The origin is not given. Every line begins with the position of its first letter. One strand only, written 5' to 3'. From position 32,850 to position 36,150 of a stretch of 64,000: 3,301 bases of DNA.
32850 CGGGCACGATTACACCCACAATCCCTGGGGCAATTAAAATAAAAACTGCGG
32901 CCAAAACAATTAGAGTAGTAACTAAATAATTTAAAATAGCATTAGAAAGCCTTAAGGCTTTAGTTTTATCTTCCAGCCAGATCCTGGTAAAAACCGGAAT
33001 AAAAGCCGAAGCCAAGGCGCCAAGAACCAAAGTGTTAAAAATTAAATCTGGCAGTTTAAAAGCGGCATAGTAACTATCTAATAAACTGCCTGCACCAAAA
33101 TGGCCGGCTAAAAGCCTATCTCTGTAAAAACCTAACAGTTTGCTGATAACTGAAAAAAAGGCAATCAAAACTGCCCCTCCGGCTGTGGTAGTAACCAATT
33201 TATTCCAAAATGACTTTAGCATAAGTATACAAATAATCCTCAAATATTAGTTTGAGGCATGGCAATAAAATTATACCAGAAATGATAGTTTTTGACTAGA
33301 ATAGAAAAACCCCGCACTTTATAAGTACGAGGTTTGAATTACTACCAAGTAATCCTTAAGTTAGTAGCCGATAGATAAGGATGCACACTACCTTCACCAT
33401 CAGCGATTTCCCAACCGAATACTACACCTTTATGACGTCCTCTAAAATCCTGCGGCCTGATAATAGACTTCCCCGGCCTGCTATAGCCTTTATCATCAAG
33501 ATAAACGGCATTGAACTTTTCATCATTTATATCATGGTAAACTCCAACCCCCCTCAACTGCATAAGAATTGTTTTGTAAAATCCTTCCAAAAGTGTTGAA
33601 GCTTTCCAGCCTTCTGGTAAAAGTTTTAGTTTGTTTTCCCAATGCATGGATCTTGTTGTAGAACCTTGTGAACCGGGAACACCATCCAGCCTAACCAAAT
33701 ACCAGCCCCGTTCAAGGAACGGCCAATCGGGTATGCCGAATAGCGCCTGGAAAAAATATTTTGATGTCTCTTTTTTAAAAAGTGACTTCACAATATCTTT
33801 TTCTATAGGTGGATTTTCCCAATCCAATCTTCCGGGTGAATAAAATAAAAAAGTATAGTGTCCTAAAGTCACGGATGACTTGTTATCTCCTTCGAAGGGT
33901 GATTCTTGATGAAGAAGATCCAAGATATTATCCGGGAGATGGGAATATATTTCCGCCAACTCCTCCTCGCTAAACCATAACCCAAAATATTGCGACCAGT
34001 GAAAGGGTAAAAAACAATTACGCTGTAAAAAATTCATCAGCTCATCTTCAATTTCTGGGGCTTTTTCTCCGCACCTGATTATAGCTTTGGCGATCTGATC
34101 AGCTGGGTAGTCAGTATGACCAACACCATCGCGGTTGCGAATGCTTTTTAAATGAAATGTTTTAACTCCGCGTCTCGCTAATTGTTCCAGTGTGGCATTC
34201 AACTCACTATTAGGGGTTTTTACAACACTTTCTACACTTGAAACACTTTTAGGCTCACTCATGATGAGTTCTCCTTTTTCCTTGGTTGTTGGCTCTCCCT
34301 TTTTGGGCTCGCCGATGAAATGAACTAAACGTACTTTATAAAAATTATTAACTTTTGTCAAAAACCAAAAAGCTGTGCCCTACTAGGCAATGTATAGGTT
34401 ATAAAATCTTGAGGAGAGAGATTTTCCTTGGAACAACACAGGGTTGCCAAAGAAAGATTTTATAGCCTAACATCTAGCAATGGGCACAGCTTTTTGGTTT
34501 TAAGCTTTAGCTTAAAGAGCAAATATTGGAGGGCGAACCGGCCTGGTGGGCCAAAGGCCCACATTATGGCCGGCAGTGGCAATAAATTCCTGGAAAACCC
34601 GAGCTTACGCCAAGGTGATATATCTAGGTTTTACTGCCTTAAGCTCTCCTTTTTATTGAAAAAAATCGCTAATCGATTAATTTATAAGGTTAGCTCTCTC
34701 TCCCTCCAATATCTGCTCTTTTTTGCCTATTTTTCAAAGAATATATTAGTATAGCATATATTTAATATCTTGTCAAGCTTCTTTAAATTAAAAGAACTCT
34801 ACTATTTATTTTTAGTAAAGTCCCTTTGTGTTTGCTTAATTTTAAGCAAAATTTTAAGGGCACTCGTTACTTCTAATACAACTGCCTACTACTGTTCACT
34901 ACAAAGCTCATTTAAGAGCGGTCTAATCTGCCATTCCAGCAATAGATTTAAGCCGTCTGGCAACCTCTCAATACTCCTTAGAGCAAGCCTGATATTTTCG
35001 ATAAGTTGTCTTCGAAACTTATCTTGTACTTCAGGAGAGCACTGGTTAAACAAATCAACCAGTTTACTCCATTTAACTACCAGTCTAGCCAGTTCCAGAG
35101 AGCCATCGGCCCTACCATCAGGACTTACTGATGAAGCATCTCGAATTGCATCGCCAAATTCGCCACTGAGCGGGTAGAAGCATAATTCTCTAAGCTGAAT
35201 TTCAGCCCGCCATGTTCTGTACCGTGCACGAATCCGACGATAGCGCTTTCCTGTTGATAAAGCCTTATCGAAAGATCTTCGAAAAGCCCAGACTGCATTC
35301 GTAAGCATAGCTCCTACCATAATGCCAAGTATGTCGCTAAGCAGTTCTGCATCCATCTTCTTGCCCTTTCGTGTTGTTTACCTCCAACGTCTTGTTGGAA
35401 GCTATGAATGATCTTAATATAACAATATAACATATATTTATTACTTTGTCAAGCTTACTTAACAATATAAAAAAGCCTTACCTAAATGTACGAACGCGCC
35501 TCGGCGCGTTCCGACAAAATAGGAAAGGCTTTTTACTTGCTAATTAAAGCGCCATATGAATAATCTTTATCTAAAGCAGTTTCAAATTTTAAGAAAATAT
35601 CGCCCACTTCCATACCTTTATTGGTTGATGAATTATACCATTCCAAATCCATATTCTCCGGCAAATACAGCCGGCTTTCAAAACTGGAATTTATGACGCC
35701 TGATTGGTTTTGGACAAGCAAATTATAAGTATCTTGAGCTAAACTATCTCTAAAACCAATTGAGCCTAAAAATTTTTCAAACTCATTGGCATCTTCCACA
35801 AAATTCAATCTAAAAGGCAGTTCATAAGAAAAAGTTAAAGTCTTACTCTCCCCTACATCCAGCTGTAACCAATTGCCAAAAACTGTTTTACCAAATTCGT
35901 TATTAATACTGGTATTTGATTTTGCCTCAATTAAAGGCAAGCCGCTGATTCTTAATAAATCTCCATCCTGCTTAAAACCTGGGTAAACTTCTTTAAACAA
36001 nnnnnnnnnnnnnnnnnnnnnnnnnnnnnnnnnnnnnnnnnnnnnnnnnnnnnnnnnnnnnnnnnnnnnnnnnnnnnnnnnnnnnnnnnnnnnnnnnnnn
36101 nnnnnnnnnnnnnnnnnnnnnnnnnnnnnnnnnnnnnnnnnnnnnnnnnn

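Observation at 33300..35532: Higher-GC islet: two hypothetical proteins, duplicated promoters, a candidate structured ncRNA and a 140-nt hairpin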

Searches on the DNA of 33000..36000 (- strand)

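Call 4: search_rna_families(source=window, start=33000, end=36000, threshold=evalue, max_evalue=10, show_alignments=3)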
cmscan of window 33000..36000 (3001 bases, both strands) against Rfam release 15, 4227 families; matches with E-value up to 10: 10.
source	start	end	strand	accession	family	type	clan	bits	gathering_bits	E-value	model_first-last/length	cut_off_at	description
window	33298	33401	-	RF04312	trpB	Cis-reg;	-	27.9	59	0.46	1-107/107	no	trpB ncRNA motif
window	34358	34503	-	RF04112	MIR5512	Gene; miRNA;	-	20.5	139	1.9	1-132/132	no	MIR5512 microRNA precursor family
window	35853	35941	-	RF00401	SNORA20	Gene; snRNA; snoRNA; HACA-box;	CL00030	20.2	60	5.2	1-128/128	no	Small nucleolar RNA SNORA20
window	33748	33802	-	RF03315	mir-723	Gene; miRNA;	-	20.1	63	1.9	1-60/60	no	mir-723 microRNA precursor family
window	34804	34881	+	RF00641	mir-154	Gene; miRNA;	CL00149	18.9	52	4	1-82/82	no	mir-154 microRNA precursor family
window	35861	35940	-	RF00566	SNORA35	Gene; snRNA; snoRNA; HACA-box;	CL00034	17.2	39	5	1-129/129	no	Small nucleolar RNA SNORA35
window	33303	33350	-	RF01813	rdlD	Gene; antitoxin;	-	16.8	50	6.1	1-66/66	no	rdlD antitoxin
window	33746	33806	+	RF04156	MIR2670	Gene; miRNA;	-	15.8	117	4.3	1-200/200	no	MIR2670 microRNA precursor family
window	35402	35511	-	RF01828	SprD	Gene; sRNA;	-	14.8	100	8.1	1-142/142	no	Small pathogenicity island RNA D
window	33871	33920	+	RF02475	GlsR6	Gene; snRNA; snoRNA; CD-box;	-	13.3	75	9.6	1-59/59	no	Small nucleolar RNA GlsR6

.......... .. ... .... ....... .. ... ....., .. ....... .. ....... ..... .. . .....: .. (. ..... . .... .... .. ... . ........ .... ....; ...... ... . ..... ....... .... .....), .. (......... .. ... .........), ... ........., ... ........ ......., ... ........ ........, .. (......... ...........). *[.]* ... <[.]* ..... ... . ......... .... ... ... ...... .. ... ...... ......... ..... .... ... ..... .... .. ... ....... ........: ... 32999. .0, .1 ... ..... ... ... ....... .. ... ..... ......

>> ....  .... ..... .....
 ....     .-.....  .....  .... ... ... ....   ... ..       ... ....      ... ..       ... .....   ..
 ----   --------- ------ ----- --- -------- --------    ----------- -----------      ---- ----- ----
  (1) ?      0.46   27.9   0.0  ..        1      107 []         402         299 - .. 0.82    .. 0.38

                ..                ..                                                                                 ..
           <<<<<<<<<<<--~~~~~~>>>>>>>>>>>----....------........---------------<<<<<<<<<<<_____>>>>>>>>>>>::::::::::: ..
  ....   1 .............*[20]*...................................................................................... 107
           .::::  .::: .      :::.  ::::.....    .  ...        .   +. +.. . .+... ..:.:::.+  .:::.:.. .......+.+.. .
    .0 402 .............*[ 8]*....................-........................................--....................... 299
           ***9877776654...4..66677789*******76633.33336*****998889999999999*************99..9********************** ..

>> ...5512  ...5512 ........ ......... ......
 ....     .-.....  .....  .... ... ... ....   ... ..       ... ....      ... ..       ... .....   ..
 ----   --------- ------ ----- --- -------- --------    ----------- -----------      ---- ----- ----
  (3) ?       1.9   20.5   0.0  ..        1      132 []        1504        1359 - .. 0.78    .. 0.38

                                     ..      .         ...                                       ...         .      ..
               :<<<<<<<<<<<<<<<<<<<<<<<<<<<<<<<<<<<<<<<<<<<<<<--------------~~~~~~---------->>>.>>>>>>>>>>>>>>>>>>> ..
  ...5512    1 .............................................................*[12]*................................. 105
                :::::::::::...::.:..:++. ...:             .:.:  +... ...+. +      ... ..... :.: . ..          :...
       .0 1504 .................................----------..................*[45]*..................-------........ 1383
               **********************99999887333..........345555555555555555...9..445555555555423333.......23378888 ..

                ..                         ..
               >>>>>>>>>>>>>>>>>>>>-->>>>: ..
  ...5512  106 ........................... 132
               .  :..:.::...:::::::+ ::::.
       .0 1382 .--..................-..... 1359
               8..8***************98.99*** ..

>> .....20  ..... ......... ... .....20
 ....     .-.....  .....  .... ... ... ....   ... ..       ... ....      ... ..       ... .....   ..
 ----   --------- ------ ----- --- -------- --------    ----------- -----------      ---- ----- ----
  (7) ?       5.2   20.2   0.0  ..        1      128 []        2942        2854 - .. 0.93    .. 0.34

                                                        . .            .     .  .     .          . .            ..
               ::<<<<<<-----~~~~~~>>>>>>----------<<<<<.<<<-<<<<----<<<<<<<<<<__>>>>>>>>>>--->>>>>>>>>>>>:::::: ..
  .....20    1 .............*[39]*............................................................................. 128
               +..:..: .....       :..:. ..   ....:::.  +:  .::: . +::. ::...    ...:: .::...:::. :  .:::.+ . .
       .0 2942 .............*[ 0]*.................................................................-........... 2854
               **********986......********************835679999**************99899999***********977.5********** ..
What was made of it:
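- On Any Rfam 15 RNA family: A miRNA model aligns to D2 only as a generic hairpin (call 4).
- On 6S RNA: No hit at E up to 10 (call 4).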

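Call 55: build_rna_model(alignment_id=A5, structure=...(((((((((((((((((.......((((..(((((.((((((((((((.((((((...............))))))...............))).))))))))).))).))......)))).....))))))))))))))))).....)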
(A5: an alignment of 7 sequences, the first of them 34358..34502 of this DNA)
Model R1 built from alignment A5 (7 sequences, 151 columns); structure: as given.
model positions 142; base pairs 44; branch points 0; effective number of sequences 1.5; information 0.59 bits per position. Calibrated on 0.2 Mb of random sequence (short: E-values are rough).
structure used (alignment columns):
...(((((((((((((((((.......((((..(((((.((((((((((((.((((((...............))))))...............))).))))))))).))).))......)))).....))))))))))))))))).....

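Call 56: search_with_rna_model(model_id=R1, sources=[window, L017, L018, L019, L020, L021, L022, L023, L024, L025, L026, L027, L028, L029, L030, L031, L032, L033, L034, L035, L036, L037, L038, L039, L040, L041, L042, L043, L045, L046, L047, L048, L051, L052, L055, L057, L058, L094, L097, L098, L099, L100, L101, L102, L103, L104, L105, L106, L107, L108, L109, L110, L111, L112, L113, L114, L115, L116, L117, L118, L119, L120, L121, L122, L123, L124, L125, L126, L127, L128, L129, L130, L131, L132, L133, L134, L135, L136, L137, L138, L139, L140, L141, L142, L143, L144, L145, L146, L147, L148, L149, L012, L013, L014, L016], max_evalue=1, make_alignment=true)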
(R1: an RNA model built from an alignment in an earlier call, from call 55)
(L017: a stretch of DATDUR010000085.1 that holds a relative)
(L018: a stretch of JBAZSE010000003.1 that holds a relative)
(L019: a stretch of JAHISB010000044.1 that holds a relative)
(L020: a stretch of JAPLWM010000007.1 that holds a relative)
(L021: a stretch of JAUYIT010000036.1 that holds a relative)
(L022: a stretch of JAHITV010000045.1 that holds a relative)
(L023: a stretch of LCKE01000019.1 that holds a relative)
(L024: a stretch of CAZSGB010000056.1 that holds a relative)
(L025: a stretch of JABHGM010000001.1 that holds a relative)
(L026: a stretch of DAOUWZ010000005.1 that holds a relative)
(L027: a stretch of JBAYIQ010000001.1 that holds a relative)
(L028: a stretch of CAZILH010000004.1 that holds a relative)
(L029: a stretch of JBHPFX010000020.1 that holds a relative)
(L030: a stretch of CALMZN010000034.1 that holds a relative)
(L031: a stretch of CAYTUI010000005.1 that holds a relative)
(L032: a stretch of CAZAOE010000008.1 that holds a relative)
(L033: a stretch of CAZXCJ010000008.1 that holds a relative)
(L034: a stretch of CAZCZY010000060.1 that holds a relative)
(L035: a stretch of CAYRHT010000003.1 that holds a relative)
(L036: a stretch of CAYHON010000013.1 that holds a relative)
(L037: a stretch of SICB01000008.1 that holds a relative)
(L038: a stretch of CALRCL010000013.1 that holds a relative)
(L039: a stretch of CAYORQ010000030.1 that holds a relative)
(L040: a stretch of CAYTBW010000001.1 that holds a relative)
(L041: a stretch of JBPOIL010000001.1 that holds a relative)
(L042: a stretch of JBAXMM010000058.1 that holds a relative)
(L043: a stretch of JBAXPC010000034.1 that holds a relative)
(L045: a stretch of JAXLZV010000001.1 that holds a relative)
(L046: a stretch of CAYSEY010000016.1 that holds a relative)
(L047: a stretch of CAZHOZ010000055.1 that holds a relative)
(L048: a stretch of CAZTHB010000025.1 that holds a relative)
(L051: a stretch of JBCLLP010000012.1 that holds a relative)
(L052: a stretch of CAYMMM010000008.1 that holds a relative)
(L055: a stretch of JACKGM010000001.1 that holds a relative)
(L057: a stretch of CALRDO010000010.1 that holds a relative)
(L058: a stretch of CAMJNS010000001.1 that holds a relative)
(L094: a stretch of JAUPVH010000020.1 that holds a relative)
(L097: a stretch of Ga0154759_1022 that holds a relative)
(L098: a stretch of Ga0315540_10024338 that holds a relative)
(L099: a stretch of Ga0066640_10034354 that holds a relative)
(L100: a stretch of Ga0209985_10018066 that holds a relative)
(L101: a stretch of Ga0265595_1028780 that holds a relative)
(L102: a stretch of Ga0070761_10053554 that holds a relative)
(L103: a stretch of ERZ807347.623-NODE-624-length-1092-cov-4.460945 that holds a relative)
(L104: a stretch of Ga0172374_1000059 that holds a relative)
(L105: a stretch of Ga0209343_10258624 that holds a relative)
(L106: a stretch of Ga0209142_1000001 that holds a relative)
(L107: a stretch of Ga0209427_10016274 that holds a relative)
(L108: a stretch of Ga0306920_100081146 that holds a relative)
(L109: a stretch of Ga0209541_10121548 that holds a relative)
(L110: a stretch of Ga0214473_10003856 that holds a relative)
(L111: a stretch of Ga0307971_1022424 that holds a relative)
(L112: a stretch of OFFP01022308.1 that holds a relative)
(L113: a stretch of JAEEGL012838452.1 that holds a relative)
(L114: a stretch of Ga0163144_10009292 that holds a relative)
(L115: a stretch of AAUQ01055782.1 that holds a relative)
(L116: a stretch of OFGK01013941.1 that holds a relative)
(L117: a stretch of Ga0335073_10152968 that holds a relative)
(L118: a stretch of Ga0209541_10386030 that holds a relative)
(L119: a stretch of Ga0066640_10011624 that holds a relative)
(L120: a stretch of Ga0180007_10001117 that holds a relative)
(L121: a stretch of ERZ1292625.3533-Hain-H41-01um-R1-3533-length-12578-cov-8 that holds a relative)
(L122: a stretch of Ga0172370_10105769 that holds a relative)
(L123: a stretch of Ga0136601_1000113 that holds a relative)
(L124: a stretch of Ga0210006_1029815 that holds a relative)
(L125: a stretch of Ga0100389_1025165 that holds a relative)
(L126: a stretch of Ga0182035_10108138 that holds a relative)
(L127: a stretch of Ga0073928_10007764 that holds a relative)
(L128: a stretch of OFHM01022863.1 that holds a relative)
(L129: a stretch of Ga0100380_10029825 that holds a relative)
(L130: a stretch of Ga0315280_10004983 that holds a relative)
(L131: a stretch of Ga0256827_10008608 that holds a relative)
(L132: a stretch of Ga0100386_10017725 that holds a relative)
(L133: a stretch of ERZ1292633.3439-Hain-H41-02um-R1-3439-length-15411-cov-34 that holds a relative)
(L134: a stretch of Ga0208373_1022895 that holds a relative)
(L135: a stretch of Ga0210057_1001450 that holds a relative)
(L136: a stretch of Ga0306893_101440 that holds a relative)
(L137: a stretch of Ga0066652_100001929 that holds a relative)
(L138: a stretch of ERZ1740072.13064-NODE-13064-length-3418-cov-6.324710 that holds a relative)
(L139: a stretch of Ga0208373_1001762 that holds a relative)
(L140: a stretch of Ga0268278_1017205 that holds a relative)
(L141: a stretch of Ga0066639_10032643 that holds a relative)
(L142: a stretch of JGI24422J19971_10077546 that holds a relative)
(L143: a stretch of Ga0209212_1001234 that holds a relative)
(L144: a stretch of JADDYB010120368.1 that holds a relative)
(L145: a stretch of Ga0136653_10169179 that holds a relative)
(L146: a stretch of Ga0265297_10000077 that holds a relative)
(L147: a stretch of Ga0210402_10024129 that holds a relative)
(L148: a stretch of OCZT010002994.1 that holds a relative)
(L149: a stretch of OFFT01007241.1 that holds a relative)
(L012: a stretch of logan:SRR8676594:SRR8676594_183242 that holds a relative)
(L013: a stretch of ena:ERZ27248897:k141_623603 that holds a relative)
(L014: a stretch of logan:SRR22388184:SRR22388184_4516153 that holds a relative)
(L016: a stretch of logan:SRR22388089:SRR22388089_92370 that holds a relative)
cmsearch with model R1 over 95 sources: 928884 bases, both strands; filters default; matches with E-value up to 1: 56.
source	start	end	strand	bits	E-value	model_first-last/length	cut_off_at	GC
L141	3266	3412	-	141.7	4.3e-31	1-142/142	no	0.38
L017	4519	4661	+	141.5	4.8e-31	1-142/142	no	0.42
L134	2298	2440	-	141.5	4.8e-31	1-142/142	no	0.42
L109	2024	2171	-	139.8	1.2e-30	1-142/142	no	0.37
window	34358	34502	-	136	1e-29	1-142/142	no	0.38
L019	9744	9880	+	131.4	1.4e-28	1-142/142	no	0.34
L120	1922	2058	+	131.4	1.4e-28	1-142/142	no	0.34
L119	459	594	+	124.8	5.4e-27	1-142/142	no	0.43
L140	1822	1956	-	112.4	5.8e-24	1-142/142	no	0.36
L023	7429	7559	+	105.9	2.2e-22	1-142/142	no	0.41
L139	7608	7738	+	105.9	2.2e-22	1-142/142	no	0.41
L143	3429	3559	-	105.9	2.2e-22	1-142/142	no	0.41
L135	1106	1234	+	105.8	2.2e-22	1-142/142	no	0.4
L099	740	870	+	95.4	7.8e-20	1-142/142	no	0.37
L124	1033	1163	+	95.4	7.8e-20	1-142/142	no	0.37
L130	8365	8487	-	74.9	7.6e-15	1-142/142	no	0.33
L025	9812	9932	+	70.7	7.9e-14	1-142/142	no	0.25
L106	4399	4519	-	70.7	7.9e-14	1-142/142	no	0.25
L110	4287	4423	-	67.3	5.2e-13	1-142/142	no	0.3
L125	484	603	-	61.4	1.4e-11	1-142/142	no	0.26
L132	2477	2596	-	61.4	1.4e-11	1-142/142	no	0.26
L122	1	72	+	47.7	3.1e-08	67-142/142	5'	0.42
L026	3923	4051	+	46.5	5.8e-08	1-142/142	no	0.52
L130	8367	8489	+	40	2.3e-06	1-142/142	no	0.33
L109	2026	2173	+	35.8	2.4e-05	1-142/142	no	0.36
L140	1824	1958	+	34.8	4.1e-05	1-142/142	no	0.35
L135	1104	1232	-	34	6.5e-05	1-142/142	no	0.39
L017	4517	4659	-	33.6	8e-05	1-142/142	no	0.42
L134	2300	2442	+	33.6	8e-05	1-142/142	no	0.42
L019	9746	9878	-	32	0.0002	1-142/142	no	0.33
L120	1924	2056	-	32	0.0002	1-142/142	no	0.33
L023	7427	7555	-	31.2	0.0003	1-142/142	no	0.4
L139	7606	7734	-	31.2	0.0003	1-142/142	no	0.4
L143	3433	3561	+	31.2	0.0003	1-142/142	no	0.4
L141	3268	3414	+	30.3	0.00051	1-142/142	no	0.37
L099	738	866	-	28.6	0.0013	1-142/142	no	0.36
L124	1031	1159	-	28.6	0.0013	1-142/142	no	0.36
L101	923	1045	+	28.5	0.0014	1-142/142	no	0.49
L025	9810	9930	-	28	0.0019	1-142/142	no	0.26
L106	4401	4521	+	28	0.0019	1-142/142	no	0.26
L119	457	592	-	27.6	0.0023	1-142/142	no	0.43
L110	4289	4425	+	26.1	0.0054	1-142/142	no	0.31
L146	11731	11858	+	24.4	0.014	1-142/142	no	0.47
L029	9805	9956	+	23.9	0.019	1-142/142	no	0.42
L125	486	605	+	23.7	0.02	1-142/142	no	0.27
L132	2479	2598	+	23.7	0.02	1-142/142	no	0.27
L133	13011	13053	+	21.7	0.062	1-142/142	no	0.44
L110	11917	11969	+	21.2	0.083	1-142/142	no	0.36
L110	11915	11967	-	21.2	0.085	1-142/142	no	0.32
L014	4225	4358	-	19.7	0.2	1-142/142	no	0.37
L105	313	403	+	19.2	0.26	31-106/142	no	0.55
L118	283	373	-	19.2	0.26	31-106/142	no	0.55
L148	9280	9394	-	18.4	0.4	1-142/142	no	0.33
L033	18748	18827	-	18.3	0.43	1-142/142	no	0.26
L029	9803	9954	-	17.2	0.81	1-142/142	no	0.41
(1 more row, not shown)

Alignment A6: 56 matches aligned to the model, 223 columns, each read 5' to 3' on its own strand. Consensus structure (alignment columns), stored with it:
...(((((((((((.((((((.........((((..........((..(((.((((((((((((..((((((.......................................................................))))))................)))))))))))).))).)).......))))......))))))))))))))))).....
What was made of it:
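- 34358..34502 (-): RNA domain D2. A long four-helix hairpin that ends in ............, which makes it the intrinsic terminator and 3' end of the RNA. Covariance model R1 scores 136 bits on the minus strand and 56 on the plus strand (call 56).
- Strand: 136 against 56 bits (call 56).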

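Call 57: search_with_rna_model(model_id=R1, sources=[window, L017, L019, L023, L025, L099, L109, L110, L119, L125, L130, L135, L140, L141], max_evalue=1e-11, make_alignment=true)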
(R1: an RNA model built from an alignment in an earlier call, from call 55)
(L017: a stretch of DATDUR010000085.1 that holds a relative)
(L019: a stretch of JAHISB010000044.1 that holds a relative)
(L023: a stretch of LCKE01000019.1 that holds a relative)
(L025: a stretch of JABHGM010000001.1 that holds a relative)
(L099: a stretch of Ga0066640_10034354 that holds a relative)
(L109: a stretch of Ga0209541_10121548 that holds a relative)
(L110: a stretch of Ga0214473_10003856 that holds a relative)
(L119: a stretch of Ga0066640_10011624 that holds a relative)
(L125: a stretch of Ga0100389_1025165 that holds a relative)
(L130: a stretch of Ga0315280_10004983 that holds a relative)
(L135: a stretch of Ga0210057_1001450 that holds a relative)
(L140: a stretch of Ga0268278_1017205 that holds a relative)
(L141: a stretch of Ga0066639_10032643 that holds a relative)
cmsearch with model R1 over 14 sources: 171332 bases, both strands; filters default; matches with E-value up to 1e-11: 14.
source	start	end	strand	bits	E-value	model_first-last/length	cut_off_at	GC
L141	3266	3412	-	141.7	8e-32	1-142/142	no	0.38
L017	4519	4661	+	141.5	8.9e-32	1-142/142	no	0.42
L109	2024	2171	-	139.8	2.3e-31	1-142/142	no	0.37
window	34358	34502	-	136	1.9e-30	1-142/142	no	0.38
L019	9744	9880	+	131.4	2.5e-29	1-142/142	no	0.34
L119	459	594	+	124.8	9.9e-28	1-142/142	no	0.43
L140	1822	1956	-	112.4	1.1e-24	1-142/142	no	0.36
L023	7429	7559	+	105.9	4.1e-23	1-142/142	no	0.41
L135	1106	1234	+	105.8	4.1e-23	1-142/142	no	0.4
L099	740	870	+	95.4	1.4e-20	1-142/142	no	0.37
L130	8365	8487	-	74.9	1.4e-15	1-142/142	no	0.33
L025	9812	9932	+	70.7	1.5e-14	1-142/142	no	0.25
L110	4287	4423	-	67.3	9.6e-14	1-142/142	no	0.3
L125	484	603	-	61.4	2.6e-12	1-142/142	no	0.26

Alignment A7: 14 matches aligned to the model, 155 columns, each read 5' to 3' on its own strand. Consensus structure (alignment columns), stored with it:
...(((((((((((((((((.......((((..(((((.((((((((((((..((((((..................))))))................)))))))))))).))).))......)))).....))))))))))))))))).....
